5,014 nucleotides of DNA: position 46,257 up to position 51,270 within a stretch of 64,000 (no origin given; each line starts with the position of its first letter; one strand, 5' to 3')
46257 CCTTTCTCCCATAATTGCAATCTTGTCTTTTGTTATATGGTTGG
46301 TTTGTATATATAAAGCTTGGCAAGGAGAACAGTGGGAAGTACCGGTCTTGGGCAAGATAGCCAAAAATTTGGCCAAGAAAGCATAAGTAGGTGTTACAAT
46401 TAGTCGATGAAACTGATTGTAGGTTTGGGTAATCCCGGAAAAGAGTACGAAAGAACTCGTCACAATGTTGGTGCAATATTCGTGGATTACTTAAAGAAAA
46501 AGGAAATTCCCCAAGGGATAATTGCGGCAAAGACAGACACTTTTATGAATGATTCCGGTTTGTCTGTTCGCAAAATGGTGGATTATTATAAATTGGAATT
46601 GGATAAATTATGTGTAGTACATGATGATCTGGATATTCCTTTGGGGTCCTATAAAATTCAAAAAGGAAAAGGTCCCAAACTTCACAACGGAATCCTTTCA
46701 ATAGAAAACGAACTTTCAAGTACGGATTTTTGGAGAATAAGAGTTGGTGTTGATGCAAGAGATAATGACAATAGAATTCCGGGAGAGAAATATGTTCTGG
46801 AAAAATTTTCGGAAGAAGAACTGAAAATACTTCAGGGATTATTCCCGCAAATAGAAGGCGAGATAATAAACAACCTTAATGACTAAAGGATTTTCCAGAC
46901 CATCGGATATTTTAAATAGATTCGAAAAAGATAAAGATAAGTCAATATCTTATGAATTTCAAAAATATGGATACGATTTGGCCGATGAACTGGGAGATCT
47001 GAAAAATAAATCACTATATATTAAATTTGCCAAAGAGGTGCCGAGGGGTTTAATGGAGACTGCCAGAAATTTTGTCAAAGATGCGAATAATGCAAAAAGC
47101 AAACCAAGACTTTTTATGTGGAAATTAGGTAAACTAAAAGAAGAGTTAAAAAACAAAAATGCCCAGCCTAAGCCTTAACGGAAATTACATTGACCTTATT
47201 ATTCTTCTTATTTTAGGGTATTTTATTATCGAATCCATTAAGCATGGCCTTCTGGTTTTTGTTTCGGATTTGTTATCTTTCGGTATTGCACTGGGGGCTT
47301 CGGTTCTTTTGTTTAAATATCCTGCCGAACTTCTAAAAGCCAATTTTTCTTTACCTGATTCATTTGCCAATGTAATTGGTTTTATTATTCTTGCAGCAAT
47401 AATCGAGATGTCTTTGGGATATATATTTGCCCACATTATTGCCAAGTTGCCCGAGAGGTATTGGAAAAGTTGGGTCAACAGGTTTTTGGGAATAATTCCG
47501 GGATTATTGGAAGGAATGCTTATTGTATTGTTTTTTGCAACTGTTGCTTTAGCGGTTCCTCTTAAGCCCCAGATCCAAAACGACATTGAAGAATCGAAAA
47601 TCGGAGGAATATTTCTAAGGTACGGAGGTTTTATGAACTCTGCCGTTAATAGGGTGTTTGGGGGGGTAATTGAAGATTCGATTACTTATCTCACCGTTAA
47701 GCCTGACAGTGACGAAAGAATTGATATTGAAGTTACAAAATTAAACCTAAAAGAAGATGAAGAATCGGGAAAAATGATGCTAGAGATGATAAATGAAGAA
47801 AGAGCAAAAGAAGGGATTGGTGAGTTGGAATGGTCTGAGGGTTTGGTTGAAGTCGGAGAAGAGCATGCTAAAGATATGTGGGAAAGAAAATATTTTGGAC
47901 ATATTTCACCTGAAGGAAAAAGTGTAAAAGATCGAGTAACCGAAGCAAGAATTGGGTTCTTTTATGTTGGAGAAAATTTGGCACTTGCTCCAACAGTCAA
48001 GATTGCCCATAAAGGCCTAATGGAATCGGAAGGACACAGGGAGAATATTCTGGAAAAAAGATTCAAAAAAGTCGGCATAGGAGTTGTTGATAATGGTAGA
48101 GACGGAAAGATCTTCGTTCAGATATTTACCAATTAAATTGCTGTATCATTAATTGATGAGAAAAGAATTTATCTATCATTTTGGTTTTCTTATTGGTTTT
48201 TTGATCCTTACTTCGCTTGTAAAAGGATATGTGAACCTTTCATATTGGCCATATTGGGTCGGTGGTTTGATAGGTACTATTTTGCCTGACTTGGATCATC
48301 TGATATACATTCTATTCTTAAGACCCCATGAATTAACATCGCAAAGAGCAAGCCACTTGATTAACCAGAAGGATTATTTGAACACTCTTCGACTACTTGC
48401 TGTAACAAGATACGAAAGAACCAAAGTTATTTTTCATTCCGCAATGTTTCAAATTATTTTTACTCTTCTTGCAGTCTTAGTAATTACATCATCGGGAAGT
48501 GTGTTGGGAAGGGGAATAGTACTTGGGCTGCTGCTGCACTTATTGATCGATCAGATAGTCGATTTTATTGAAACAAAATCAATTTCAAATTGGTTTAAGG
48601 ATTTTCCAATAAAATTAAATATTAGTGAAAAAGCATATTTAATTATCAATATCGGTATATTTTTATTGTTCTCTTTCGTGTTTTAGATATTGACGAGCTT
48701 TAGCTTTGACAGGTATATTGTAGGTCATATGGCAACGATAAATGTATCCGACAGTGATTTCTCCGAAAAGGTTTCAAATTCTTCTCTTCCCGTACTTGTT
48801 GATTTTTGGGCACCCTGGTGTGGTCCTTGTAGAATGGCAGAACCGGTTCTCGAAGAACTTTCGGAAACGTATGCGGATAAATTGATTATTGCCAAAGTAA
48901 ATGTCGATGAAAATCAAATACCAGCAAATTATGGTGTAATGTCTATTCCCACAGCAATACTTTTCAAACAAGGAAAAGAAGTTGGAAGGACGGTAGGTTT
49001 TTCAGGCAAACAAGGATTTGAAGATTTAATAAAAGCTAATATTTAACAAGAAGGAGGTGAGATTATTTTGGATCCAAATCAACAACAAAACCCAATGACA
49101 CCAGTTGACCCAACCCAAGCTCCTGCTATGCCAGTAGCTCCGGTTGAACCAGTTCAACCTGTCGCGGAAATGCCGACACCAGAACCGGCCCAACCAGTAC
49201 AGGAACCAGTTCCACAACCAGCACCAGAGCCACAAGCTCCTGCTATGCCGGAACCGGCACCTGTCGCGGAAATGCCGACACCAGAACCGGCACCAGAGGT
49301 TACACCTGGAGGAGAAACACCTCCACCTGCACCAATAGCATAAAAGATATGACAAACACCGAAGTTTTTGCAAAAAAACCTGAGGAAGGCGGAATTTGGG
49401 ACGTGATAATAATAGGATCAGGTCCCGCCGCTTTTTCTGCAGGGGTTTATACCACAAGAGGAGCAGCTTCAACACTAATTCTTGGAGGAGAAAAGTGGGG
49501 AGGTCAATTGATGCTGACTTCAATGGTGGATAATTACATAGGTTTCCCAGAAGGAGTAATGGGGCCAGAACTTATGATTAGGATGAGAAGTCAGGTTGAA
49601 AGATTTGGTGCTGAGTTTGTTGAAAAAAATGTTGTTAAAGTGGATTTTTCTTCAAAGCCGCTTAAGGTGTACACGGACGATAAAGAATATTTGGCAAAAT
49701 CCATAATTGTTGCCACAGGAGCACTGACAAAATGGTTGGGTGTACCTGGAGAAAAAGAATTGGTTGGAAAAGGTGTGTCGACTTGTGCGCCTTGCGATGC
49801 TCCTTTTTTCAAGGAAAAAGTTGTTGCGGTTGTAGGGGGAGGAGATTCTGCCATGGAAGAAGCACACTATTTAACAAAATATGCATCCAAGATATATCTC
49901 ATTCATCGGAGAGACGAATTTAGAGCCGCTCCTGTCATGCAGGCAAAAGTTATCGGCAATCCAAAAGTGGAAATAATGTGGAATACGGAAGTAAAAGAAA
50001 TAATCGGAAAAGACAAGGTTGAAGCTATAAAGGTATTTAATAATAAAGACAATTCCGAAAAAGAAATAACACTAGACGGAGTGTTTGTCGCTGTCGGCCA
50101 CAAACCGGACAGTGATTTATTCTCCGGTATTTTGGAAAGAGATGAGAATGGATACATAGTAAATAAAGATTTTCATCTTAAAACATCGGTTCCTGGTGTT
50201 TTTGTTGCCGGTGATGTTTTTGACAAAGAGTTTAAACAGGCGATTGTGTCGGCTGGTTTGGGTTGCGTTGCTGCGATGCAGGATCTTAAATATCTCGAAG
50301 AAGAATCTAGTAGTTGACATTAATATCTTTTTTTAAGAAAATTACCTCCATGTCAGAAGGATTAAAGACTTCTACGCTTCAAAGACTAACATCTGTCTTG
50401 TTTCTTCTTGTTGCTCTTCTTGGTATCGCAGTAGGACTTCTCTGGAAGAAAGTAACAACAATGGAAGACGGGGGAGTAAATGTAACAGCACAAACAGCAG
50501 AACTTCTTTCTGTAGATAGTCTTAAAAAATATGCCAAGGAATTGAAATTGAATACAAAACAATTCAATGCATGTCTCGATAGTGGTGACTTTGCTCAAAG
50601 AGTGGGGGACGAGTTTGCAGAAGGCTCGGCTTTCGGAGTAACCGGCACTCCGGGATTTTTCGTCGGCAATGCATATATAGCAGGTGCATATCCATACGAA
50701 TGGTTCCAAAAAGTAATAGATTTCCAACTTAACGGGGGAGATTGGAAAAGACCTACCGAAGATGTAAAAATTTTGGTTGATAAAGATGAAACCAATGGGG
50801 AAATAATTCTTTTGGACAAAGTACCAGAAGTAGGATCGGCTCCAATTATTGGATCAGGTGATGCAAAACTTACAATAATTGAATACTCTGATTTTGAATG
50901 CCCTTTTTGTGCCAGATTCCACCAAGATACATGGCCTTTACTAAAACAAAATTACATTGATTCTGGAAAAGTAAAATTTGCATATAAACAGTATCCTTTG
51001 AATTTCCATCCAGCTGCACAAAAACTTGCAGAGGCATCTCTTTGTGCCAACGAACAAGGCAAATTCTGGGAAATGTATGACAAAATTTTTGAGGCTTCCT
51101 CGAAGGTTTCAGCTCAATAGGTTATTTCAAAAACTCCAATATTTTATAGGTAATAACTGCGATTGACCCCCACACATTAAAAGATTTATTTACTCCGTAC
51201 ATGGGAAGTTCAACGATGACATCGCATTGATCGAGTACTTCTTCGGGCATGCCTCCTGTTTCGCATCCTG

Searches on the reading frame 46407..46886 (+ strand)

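Call 68: search_protein_families(library=pfam, proteins=[window:46407-46886:+], max_evalue=0.00001)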
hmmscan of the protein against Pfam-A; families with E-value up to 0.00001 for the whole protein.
window:46407-46886:+ (159 aa): 1 family
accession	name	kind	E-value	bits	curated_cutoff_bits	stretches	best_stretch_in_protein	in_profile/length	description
PF01195.25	Pept_tRNA_hydro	-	8.4e-45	153.3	27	1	3-148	1-162/183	Peptidyl-tRNA hydrolase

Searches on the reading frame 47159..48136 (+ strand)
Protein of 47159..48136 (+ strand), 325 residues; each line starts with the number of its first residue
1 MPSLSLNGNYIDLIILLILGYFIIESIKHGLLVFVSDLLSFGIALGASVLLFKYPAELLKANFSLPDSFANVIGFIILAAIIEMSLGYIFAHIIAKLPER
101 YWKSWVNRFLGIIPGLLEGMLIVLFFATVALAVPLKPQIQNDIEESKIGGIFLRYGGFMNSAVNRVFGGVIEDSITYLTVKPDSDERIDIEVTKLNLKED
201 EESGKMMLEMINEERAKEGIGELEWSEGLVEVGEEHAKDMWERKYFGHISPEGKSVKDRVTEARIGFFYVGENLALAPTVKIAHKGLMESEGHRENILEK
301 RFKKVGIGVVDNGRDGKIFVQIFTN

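Call 68: search_protein_families(library=pfam, proteins=[window:47159-48136:+], max_evalue=0.00001)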
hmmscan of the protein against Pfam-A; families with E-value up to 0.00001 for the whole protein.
window:47159-48136:+ (325 aa): 2 families
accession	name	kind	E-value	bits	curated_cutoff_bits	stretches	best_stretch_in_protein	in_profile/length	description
PF02674.22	Colicin_V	-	6.4e-17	62.3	29.3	1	11-152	1-139/144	Colicin V production protein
PF00188.32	CAP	-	1.7e-16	61.6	21.1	1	208-323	1-117/117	Cysteine-rich secretory protein family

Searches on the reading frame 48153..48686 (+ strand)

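Call 68: search_protein_families(library=pfam, proteins=[window:48153-48686:+], max_evalue=0.00001)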
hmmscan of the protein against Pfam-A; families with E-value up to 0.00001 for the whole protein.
window:48153-48686:+ (177 aa): 1 family
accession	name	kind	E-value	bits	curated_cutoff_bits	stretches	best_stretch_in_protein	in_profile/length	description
PF04307.19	YdjM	-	2.9e-08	33.9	29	1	10-135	9-108/176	YdjM inner membrane protein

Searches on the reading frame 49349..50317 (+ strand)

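Call 68: search_protein_families(library=pfam, proteins=[window:49349-50317:+], max_evalue=0.00001)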
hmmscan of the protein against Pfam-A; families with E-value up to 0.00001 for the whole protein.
window:49349-50317:+ (322 aa): 4 families
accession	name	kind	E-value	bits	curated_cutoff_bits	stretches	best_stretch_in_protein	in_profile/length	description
PF07992.20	Pyr_redox_2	-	8.4e-52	176.8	26.1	1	18-301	2-287/291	Pyridine nucleotide-disulphide oxidoreductase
PF13738.12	Pyr_redox_3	-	2.6e-22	79.9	30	1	92-288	101-305/305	Pyridine nucleotide-disulphide oxidoreductase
PF00070.33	Pyr_redox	-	3e-15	56.9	22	1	159-229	2-79/82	Pyridine nucleotide-disulphide oxidoreductase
PF13434.12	Lys_Orn_oxgnase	-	4.5e-06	26.5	21.3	0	105-192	132-226/339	L-lysine 6-monooxygenase/L-ornithine 5-monooxygenase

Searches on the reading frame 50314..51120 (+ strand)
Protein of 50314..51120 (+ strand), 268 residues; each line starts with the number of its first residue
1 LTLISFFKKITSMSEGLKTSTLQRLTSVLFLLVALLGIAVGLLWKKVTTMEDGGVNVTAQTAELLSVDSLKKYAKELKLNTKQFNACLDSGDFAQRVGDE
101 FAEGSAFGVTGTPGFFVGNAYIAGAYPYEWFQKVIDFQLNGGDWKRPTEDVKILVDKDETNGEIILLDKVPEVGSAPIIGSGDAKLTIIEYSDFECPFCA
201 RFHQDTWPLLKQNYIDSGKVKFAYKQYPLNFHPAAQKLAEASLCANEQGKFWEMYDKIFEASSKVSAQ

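Call 68: search_protein_families(library=pfam, proteins=[window:50314-51120:+], max_evalue=0.00001)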
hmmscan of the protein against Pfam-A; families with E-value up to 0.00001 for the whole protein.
window:50314-51120:+ (268 aa): 3 families
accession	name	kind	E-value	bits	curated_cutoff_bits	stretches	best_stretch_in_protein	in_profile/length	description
PF13462.12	Thioredoxin_4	-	1.6e-30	106.9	23.2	2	176-262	5-90/165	Thioredoxin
PF01323.26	DSBA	-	7.4e-14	52.4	25.6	1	67-135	122-190/191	DSBA-like thioredoxin domain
PF13098.12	Thioredoxin_2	-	1.7e-07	32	27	0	183-254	4-60/104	Thioredoxin-like domain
